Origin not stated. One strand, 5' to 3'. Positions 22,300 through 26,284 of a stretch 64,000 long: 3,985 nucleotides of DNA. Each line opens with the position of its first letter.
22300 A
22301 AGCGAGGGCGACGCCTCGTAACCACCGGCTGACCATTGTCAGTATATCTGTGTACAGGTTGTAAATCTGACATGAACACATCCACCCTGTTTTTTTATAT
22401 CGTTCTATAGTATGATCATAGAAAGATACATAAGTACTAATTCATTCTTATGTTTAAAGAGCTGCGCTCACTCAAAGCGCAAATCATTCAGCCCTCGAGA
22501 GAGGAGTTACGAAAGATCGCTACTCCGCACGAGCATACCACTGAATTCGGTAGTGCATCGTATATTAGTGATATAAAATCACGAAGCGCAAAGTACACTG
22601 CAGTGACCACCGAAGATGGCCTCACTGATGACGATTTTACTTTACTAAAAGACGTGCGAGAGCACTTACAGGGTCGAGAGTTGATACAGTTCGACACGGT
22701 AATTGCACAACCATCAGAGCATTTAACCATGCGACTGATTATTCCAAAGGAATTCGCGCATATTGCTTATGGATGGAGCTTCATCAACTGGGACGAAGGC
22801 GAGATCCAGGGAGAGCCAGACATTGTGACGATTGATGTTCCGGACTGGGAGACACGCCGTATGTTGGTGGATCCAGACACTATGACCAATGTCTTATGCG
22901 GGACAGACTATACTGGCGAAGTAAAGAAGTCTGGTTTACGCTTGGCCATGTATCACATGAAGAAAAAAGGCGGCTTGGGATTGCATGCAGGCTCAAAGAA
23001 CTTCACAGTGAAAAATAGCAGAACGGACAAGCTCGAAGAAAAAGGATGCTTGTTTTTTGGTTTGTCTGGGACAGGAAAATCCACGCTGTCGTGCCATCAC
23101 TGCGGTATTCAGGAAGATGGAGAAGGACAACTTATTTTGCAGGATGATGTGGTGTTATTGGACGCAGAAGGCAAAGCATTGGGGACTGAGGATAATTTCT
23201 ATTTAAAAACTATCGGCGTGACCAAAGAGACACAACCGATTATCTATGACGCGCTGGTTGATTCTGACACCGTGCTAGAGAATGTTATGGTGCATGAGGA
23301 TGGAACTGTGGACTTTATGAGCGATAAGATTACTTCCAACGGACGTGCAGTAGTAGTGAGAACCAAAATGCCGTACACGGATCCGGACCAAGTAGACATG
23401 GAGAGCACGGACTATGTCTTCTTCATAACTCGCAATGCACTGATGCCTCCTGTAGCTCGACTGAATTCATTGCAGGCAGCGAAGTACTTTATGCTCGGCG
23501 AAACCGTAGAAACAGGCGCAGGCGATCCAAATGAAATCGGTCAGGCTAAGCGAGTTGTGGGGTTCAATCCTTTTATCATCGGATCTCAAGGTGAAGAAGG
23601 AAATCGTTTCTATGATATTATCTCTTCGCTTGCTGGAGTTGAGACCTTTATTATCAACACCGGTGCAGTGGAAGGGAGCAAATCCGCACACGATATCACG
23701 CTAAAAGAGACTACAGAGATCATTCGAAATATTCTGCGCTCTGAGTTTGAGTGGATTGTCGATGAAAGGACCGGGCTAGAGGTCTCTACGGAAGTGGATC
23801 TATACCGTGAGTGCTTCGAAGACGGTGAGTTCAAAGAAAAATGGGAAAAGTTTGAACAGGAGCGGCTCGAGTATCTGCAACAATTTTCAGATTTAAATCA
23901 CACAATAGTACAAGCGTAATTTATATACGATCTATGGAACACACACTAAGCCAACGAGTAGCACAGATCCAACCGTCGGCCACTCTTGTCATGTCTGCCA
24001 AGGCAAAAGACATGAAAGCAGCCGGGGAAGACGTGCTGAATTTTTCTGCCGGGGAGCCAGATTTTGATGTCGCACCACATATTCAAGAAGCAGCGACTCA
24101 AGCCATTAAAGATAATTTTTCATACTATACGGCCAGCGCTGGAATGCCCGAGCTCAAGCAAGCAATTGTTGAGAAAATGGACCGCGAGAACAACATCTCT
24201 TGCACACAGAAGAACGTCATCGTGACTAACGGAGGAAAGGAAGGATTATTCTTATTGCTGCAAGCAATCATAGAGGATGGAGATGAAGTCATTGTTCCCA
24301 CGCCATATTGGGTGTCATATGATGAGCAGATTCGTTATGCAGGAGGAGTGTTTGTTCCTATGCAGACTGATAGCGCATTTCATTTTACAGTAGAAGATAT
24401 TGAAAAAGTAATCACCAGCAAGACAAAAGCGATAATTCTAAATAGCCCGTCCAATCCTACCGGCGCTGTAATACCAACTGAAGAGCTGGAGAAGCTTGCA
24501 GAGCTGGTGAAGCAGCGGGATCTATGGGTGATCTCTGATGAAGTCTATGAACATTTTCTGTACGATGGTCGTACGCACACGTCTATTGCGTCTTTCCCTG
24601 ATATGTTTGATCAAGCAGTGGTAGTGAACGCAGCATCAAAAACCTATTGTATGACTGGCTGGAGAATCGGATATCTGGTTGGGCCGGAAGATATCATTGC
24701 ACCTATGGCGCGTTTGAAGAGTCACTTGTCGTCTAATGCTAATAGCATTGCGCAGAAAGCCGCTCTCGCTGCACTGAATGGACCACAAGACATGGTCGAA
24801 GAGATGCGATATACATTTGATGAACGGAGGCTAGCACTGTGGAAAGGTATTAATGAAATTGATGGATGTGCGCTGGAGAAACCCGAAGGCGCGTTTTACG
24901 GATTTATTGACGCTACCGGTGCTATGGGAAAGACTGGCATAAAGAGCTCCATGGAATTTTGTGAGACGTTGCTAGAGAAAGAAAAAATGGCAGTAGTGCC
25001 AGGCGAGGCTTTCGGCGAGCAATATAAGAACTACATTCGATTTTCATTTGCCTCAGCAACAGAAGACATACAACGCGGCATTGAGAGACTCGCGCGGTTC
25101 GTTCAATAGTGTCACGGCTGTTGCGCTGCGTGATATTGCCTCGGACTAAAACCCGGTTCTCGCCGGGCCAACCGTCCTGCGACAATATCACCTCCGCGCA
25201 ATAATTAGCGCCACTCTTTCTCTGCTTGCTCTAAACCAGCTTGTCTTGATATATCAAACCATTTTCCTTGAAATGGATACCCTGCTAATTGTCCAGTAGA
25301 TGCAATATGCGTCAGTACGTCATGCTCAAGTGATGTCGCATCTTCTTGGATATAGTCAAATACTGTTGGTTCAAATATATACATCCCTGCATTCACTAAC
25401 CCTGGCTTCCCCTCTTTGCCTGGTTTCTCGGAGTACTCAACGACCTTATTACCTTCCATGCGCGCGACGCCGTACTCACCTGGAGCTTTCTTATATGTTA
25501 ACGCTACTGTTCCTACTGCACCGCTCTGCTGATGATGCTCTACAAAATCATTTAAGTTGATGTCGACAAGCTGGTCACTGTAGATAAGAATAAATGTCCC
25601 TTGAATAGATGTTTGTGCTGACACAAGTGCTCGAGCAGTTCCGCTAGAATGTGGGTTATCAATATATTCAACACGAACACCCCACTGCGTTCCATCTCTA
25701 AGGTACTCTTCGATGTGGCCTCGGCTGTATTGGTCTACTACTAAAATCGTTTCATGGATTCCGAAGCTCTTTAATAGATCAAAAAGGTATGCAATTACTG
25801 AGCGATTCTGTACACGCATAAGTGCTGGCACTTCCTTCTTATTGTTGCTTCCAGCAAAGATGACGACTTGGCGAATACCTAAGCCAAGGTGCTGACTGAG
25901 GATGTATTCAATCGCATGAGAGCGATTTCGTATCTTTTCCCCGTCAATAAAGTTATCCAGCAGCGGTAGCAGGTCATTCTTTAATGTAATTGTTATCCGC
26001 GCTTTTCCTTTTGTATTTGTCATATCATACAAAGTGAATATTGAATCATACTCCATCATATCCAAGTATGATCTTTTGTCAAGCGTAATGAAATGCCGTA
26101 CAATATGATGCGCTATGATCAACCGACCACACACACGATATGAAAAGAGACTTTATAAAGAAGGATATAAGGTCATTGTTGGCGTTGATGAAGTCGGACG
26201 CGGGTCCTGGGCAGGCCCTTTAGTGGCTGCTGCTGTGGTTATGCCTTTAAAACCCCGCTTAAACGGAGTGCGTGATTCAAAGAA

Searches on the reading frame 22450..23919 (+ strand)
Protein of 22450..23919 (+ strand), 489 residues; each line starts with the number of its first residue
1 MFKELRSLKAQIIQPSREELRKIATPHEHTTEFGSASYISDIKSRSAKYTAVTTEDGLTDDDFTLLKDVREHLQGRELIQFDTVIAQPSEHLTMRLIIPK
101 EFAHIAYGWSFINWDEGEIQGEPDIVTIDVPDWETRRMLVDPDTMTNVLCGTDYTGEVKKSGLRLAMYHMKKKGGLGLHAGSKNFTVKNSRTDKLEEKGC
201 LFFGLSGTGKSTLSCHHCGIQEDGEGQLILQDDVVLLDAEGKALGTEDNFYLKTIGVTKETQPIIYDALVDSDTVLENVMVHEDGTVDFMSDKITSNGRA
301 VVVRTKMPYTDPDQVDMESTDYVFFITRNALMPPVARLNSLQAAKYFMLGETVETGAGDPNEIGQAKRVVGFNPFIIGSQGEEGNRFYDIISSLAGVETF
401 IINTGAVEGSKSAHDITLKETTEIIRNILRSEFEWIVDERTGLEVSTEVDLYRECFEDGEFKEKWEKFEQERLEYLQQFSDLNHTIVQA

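Call 23: search_protein_families(library=pfam, proteins=[window:22450-23919:+], max_evalue=0.001)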
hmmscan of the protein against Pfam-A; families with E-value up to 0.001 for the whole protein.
window:22450-23919:+ (489 aa): 1 family
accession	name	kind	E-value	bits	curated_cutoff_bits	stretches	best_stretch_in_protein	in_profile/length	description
PF01293.25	PEPCK_ATP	-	7.8e-61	206.6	26.5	1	62-449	70-459/465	Phosphoenolpyruvate carboxykinase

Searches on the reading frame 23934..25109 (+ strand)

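Call 23: search_protein_families(library=pfam, proteins=[window:23934-25109:+], max_evalue=0.001)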
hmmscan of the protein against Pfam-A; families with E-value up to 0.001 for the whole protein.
window:23934-25109:+ (391 aa): 5 families
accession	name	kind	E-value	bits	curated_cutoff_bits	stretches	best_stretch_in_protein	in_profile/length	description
PF00155.27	Aminotran_1_2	-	9.1e-76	255.8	19.7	1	33-386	2-361/361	Aminotransferase class I and II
PF01041.23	DegT_DnrJ_EryC1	-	6.9e-13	49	19.8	1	90-202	37-145/360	DegT/DnrJ/EryC1/StrS aminotransferase family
PF00266.25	Aminotran_5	-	1.3e-07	31.4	21.5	1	89-203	57-176/371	Aminotransferase class-V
PF01053.26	Cys_Met_Meta_PP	-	6.5e-07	28.7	27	1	93-204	68-175/381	Cys/Met metabolism PLP-dependent enzyme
PF01212.27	Beta_elim_lyase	-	4.9e-06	26.5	27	1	92-202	47-168/288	Beta-eliminating lyase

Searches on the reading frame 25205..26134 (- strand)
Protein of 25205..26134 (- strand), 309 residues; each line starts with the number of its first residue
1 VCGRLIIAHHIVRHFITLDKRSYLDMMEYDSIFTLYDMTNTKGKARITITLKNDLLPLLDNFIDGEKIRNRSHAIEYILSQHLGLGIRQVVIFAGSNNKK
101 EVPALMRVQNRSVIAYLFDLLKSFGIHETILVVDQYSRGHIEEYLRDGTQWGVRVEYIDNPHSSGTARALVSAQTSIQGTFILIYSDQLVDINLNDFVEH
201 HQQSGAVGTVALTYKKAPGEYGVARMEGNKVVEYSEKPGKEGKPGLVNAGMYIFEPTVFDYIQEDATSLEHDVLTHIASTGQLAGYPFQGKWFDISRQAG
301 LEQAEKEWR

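Call 23: search_protein_families(library=pfam, proteins=[window:25205-26134:-], max_evalue=0.001)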
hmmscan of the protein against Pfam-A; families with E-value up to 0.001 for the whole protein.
window:25205-26134:- (309 aa): 2 families
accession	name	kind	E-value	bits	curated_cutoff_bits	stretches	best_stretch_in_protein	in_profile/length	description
PF00483.29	NTP_transferase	-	7.5e-30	104.7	21.2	1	103-301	22-235/245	Nucleotidyl transferase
PF00535.33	Glycos_transf_2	-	0.00038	20.9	23.3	1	119-227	18-129/168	Glycosyl transferase family 2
